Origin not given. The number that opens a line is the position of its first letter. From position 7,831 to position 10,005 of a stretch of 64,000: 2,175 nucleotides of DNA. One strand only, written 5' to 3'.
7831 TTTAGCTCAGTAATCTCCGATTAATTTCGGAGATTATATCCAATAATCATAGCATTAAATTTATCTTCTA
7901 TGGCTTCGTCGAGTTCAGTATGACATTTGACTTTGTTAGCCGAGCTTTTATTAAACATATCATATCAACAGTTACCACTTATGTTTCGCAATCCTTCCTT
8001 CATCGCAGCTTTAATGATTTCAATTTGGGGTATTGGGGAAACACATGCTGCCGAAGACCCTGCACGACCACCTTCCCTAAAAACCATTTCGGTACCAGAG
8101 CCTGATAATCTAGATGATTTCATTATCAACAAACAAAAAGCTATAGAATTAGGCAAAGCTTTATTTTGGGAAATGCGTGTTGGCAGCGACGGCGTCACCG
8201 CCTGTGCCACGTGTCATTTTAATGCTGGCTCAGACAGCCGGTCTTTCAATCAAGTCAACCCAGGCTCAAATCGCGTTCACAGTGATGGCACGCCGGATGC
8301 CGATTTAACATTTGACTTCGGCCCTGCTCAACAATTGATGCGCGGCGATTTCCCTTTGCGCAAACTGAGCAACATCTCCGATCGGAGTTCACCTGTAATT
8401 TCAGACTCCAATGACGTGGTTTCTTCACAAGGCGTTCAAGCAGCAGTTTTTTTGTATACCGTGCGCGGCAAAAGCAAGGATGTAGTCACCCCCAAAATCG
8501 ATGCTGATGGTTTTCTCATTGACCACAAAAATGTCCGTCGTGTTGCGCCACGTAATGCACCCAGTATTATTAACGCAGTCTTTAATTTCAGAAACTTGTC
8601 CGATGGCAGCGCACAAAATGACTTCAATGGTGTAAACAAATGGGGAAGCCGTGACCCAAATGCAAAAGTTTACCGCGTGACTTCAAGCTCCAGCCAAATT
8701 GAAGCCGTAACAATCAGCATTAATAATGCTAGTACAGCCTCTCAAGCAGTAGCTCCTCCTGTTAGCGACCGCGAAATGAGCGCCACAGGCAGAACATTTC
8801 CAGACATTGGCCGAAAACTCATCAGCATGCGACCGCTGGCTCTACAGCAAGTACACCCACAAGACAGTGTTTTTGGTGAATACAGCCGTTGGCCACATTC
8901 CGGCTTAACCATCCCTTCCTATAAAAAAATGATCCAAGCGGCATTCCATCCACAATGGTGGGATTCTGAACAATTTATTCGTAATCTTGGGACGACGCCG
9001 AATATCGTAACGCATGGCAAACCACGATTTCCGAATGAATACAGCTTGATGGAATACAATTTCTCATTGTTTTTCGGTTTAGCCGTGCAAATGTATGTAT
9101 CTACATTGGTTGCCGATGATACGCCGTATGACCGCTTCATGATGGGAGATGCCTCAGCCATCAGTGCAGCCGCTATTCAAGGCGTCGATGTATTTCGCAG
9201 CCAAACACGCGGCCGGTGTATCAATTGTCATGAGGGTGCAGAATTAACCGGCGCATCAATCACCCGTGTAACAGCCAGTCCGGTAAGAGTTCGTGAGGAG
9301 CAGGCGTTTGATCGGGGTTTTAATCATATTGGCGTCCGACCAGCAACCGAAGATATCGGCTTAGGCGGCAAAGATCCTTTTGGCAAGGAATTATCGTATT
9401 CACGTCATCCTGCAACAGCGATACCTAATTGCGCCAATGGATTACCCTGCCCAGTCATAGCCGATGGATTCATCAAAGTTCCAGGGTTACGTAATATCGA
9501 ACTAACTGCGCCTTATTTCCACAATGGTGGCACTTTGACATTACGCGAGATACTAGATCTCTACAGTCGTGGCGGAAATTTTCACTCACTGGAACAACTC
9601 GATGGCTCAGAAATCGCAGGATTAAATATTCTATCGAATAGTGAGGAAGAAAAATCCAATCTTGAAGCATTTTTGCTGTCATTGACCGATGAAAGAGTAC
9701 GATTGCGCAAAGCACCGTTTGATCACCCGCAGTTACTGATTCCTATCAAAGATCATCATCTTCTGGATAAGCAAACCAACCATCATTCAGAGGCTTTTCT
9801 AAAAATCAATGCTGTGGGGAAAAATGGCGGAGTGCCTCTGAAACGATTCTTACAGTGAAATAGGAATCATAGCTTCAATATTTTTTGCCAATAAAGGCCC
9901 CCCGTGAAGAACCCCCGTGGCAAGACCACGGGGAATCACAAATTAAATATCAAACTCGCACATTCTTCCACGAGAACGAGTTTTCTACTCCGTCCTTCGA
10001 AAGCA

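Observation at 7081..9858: CorA/MopE-CorB-like copper acquisition pair in a probable ammonia oxidiser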

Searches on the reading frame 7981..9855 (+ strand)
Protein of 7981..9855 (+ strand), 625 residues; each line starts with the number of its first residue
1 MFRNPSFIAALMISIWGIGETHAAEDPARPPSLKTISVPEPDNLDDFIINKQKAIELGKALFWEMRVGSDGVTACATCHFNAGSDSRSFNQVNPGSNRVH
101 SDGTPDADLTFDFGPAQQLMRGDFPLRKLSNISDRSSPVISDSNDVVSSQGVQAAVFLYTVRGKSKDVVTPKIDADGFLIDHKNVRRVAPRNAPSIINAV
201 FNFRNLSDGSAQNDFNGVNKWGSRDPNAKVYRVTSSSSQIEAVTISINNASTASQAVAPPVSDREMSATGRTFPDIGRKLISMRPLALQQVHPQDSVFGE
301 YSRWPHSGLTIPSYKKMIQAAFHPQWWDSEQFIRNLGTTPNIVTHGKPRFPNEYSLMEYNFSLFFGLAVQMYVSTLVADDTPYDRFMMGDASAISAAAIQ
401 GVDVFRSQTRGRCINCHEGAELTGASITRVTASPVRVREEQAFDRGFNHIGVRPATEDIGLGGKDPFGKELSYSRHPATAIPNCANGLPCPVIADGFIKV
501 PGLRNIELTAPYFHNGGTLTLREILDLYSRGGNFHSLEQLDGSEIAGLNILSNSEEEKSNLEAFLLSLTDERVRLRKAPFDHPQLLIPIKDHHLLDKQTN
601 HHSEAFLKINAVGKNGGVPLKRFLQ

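Call 3: search_protein_families(library=pfam, proteins=[window:7981-9855:+], max_evalue=1)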
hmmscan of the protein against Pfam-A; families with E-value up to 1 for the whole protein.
window:7981-9855:+ (625 aa): 4 families
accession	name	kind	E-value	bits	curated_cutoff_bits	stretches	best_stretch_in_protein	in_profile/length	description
PF03150.19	CCP_MauG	-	2e-15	58.1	25.6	2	53-88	2-39/149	Di-haem cytochrome c peroxidase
PF21419.2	RoxA-like_Cyt-c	-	0.00048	20.1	26.7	1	506-530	10-34/39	RoxA-like, cytochrome c-like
PF22113.1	Mtrc-MtrF_II-IV_dom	-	0.1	12.6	30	0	397-429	107-137/176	Outer membrane cytochrome MtrC/MtrF-like, domains II/IV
PF09699.15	Paired_CXXCH_1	-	0.21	11.8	20.6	0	74-86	8-20/41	Doubled CXXCH motif (Paired_CXXCH_1)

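Call 4: search_protein_families(library=ncbifam, proteins=[window:7981-9855:+], max_evalue=1)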
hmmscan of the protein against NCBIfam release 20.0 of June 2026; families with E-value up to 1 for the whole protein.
window:7981-9855:+ (625 aa): 8 families
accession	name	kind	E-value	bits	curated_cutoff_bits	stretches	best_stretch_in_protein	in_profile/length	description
TIGR04039.1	MXAN_0977_Heme2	hypoth_equivalog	2.9e-29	102.2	362.85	2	367-578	140-330/336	MbnH family di-heme enzyme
TIGR03791.1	TTQ_mauG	equivalog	1.2e-18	67.4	443.85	3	368-427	129-186/291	tryptophan tryptophylquinone biosynthesis enzyme MauG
TIGR03981.2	SAM_quin_mod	hypoth_equivalog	4.2e-12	45.7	340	3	365-423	232-290/411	His-Xaa-Ser system-associated MauG-like protein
NF052341.1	hydrazine_gamma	equivalog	0.00011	21.2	625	1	368-526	171-309/339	hydrazine synthase subunit gamma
TIGR01904.2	GSu_C4xC__C2xCH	domain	0.068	12.9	27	0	69-87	46-64/73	CxxxxCH/CxxCH domain c-type cytochrome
NF041895.1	choice_anch_V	domain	0.081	13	42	0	71-116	23-66/150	choice-of-anchor V domain-containing protein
TIGR04484.1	thiosulf_SoxA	equivalog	0.14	11.4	110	1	51-82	104-133/212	sulfur oxidation c-type cytochrome SoxA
NF040606.1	CytoC_perox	subfamily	0.22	10.7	150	0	503-526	431-454/524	di-heme-cytochrome C peroxidase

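Call 9: search_solved_structures(query=window:7981-9855:+, max_evalue=0.01, show_alignments=1)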
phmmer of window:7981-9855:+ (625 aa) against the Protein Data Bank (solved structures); distinct sequences matched with E-value up to 0.01: 29.
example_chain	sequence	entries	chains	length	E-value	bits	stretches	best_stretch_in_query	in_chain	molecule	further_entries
1nml_A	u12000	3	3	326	1.5e-17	66.7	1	331-425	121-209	di-haem cytochrome c peroxidase | Cytochrome c peroxidase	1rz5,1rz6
2c1u_A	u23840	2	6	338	2.8e-17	65.8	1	329-424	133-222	DI-HAEM CYTOCHROME C PEROXIDASE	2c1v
6e1c_A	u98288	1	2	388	1.3e-16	63.5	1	496-573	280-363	Di-heme enzyme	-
3o5c_A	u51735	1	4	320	4e-16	61.9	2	494-532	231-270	Cytochrome c551 peroxidase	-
1eb7_A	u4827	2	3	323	4.5e-16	61.8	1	334-425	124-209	CYTOCHROME C551 PEROXIDASE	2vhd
4aal_A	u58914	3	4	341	9.2e-16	60.8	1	366-426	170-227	CYTOCHROME C551 PEROXIDASE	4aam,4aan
4aao_A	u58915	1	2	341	9.8e-16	60.7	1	366-426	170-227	CYTOCHROME C551 PEROXIDASE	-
3hq6_A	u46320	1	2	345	1.2e-15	60.4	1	329-425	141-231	Cytochrome c551 peroxidase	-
3hq8_A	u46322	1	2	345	1.3e-15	60.2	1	330-425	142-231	Cytochrome c551 peroxidase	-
3hq9_A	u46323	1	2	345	1.3e-15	60.2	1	330-425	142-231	Cytochrome c551 peroxidase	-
9qdt_A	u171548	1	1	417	3.6e-15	58.8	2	368-427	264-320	Probable cytochrome c peroxidase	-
1iqc_A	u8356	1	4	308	8.1e-15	57.6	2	497-530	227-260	di-heme peroxidase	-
3hq7_A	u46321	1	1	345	1.1e-14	57.1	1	329-425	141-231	Cytochrome c551 peroxidase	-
1zzh_A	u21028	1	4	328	1.7e-14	56.5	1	331-424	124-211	cytochrome c peroxidase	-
6qkn_A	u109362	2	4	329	7e-10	41.3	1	496-557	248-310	Cytochrome-c peroxidase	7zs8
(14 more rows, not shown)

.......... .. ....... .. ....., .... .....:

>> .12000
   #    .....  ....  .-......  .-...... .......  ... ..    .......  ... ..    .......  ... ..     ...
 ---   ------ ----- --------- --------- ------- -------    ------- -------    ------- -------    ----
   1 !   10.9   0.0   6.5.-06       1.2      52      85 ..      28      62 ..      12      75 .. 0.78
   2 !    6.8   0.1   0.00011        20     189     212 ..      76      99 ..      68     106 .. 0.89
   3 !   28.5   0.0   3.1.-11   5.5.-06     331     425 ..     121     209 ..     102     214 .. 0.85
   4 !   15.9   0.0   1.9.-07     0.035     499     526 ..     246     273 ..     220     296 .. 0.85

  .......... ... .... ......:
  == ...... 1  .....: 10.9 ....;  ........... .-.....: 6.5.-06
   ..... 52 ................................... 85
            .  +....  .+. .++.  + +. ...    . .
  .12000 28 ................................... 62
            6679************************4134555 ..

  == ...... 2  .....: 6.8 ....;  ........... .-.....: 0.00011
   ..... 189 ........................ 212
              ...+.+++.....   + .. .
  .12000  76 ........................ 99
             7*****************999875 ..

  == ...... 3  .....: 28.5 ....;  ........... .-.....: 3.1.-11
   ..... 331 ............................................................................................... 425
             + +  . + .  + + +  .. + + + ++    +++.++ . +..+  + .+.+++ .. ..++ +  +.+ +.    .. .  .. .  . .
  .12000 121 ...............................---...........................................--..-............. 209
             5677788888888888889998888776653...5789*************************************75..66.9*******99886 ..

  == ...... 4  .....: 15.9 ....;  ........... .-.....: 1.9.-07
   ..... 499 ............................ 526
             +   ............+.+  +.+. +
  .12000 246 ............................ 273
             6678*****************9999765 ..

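Call 73: find_homologous_proteins(query=window:7981-9855:+, max_evalue=1e-20)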
Query window:7981-9855:+ (625 aa): 2460 proteins with E <= 1e-20 among 8000 candidates; the best 120 are listed.
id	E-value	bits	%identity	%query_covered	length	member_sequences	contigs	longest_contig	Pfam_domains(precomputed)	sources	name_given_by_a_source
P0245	0.0e+0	1360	94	100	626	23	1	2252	PF03150.20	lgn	-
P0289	0.0e+0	1121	77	100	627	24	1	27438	PF03150.20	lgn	-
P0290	0.0e+0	1109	77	100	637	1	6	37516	PF03150.20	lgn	-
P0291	1.4e-284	964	69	97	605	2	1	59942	PF03150.20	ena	-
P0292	4.2e-284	962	68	99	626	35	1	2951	PF03150.20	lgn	-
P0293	1.5e-281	954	68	98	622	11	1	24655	PF03150.20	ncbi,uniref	ncbi:cytochrome c peroxidase [Methyloglobulus sp.]|uniref:cytochrome-c peroxidase n=1 Tax=Methyloglo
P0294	4.4e-280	949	67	100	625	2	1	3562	PF03150.20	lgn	-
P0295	1.3e-277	941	69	97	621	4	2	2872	PF03150.20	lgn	-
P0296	1.4e-276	937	66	99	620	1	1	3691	PF03150.20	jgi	jgi:cytochrome c peroxidase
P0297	7.7e-276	935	67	97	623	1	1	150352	PF03150.20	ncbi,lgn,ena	-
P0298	9.1e-276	934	67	98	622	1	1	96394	PF03150.20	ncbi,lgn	-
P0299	3.1e-274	929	67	98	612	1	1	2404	PF03150.20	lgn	-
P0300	1.2e-273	927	65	100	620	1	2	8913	PF03150.20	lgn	-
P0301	3.9e-272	922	65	100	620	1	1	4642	PF03150.20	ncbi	-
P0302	1.1e-271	921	65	100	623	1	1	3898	PF03150.20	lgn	-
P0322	1.6e-245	835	62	99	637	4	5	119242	PF03150.20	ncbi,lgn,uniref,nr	ncbi:cytochrome c peroxidase [Nitrosomonas sp. JL21]|uniref:cytochrome-c peroxidase n=1 Tax=Nitrosom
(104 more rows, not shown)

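Call 74: find_encoding_contigs(protein=P0322, flank=8000, max_places=3)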
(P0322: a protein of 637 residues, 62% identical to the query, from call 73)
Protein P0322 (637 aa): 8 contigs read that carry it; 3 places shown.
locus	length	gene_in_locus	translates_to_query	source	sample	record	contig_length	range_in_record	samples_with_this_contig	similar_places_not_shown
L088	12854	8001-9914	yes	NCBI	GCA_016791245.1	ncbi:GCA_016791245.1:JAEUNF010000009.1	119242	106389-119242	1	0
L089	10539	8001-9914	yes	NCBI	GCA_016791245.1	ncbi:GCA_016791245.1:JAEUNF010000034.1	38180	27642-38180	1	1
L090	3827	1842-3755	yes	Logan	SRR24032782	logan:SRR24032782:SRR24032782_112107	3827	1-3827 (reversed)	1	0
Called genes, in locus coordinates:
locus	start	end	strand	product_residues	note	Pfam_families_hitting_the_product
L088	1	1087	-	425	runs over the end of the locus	PF00448:SRP54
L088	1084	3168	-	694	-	PF00771:FHIPEP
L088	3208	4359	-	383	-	PF01312:Bac_export_2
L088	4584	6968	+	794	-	PF01804:Penicil_amidase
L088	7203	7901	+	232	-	-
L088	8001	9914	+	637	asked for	PF03150:CCP_MauG (weak)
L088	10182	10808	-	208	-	PF00353:HemolysinCabind (weak)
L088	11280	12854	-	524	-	?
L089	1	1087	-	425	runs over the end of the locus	PF00448:SRP54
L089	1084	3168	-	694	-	PF00771:FHIPEP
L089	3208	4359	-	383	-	PF01312:Bac_export_2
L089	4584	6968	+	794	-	PF01804:Penicil_amidase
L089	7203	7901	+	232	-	-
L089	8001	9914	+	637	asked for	PF03150:CCP_MauG (weak)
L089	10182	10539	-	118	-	PF00353:HemolysinCabind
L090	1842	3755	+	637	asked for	PF03150:CCP_MauG (weak)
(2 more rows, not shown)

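Call 89: predict_structure(alignment_id=A4)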
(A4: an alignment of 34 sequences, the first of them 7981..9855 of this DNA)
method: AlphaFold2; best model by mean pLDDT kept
length: 625 residues; sequences in the alignment: 34
mean_pLDDT: 68.7   pTM: 0.76
mean pLDDT of the five models: 68.7, 65.1, 64.6, 60.7, 57.2
residues with pLDDT >= 90: 111; 70-90: 193; 50-70: 205; < 50: 116
segments of 3 or more residues with pLDDT < 50: 1-4, 16-22, 71-90, 189-210, 252-260, 417-423, 448-462, 472-478, 495-501, 591-604, 623-625
pLDDT, mean of each block of 10 residues (from residue 1): 49 48 66 69 88 94 73 42 38 59 68 71 77 84 70 75 80 71 60 29 38 60 72 82 74 45 58 85 92 94 96 97 94 82 87 91 85 72 90 94 79 49 56 66 56 36 56 45 71 47 60 61 79 61 56 87 87 72 74 35 59 78 47
secondary structure, 60 per line:
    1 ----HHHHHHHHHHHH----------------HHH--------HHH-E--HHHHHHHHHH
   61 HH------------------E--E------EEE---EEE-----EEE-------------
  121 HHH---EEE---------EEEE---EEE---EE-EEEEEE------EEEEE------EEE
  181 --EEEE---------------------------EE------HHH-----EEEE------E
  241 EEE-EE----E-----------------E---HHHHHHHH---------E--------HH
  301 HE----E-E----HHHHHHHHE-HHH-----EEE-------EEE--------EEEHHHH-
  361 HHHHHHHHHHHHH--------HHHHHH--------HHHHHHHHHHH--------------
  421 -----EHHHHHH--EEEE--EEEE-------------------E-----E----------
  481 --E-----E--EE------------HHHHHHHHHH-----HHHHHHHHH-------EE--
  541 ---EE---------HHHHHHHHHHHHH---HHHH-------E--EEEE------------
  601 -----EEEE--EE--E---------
elements in order: H5-16 H51-62 E91-93 E97-99 E105-107 E127-129 E139-142 E146-148 E155-160 E167-171 E178-180 E183-186 E230-233 E240-243 H273-280 H314-321 E332-334 E342-344 E353-355 H356-359 H361-373 H382-387 H396-406 H427-432 E435-438 E441-444 H506-515 H521-529 H555-567 H571-574 E585-588 E606-609

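Call 92: fold_search(model_id=the predicted structure, library=pdb)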
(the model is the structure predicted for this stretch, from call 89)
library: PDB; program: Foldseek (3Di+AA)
matches with E <= 10: 67; with E <= 0.001: 5
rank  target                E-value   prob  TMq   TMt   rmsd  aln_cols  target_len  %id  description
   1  6e1c_A                3.5e-04  1.00  0.20  0.33   8.3       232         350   22  Crystal structure of a MauG-like protein associated with microbial copper homeostasis (released 2019-07-17)
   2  3o5c_B                4.6e-04  1.00  0.17  0.33   7.8       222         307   22  Cytochrome c Peroxidase BccP of Shewanella oneidensis (released 2011-08-03)
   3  6e1c_B                4.6e-04  1.00  0.19  0.33   8.3       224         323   22  Crystal structure of a MauG-like protein associated with microbial copper homeostasis (released 2019-07-17)
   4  4aal_B                6.6e-04  1.00  0.17  0.31  11.9       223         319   23  MacA wild-type oxidized (released 2012-10-17)
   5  9qdt                  9.1e-04  1.00  0.16  0.23  12.4       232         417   22  Cytochrome c peroxidase YhjA (released 2025-07-30)
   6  3rlm_B                1.0e-03  0.99  0.17  0.27  12.2       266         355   19  Structure of the W199F MauG/pre-Methylamine Dehydrogenase complex after treatment with hydrogen peroxide (released 2011-10-05)
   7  3svw_B                1.4e-03  1.00  0.19  0.32  11.7       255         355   22  Crystal Structure of the P107V-MauG/pre-Methylamine Dehydrogenase Complex (released 2012-05-02)
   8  3sle_B                1.9e-03  0.99  0.17  0.27  12.3       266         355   20  Crystal Structure of the P107C-MauG/pre-Methylamine Dehydrogenase Complex (released 2012-05-02)
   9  4l1q_A                2.0e-03  1.00  0.18  0.29  11.9       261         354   18  Crystal Structure of the E113Q-MauG/pre-Methylamine Dehydrogenase Complex (released 2013-09-04)
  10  4o1q_A                2.0e-03  0.99  0.17  0.27  12.1       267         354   20  Crystal Structure of the Q103N-MauG/pre-Methylamine Dehydrogenase Complex (released 2014-04-30)
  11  3o5c_A                2.6e-03  1.00  0.17  0.33   7.8       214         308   24  Cytochrome c Peroxidase BccP of Shewanella oneidensis (released 2011-08-03)
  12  1zzh_A                3.1e-03  1.00  0.16  0.33  11.0       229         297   21  Structure of the fully oxidized di-heme cytochrome c peroxidase from R. capsulatus (released 2005-11-29)
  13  3rn1_A                3.1e-03  0.99  0.19  0.31  10.8       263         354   20  Crystal Structure of the W199E-MauG/pre-Methylamine Dehydrogenase Complex (released 2012-04-25)
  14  4fa5_B                3.1e-03  0.99  0.17  0.28  12.0       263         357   20  Crystal Structure of WT MauG in Complex with Pre-Methylamine Dehydrogenase Aged 20 Days (released 2013-03-06)
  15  3sjl_B                3.2e-03  1.00  0.19  0.33  11.6       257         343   20  Crystal Structure of the P107S-MauG/pre-Methylamine Dehydrogenase Complex (released 2012-05-02)
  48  1nml                  1.5e-02  0.99  0.15  0.28  10.4       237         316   18  Di-haemic Cytochrome c Peroxidase from Pseudomonas nautica 617, form IN (pH 4.0) (released 2004-01-13)
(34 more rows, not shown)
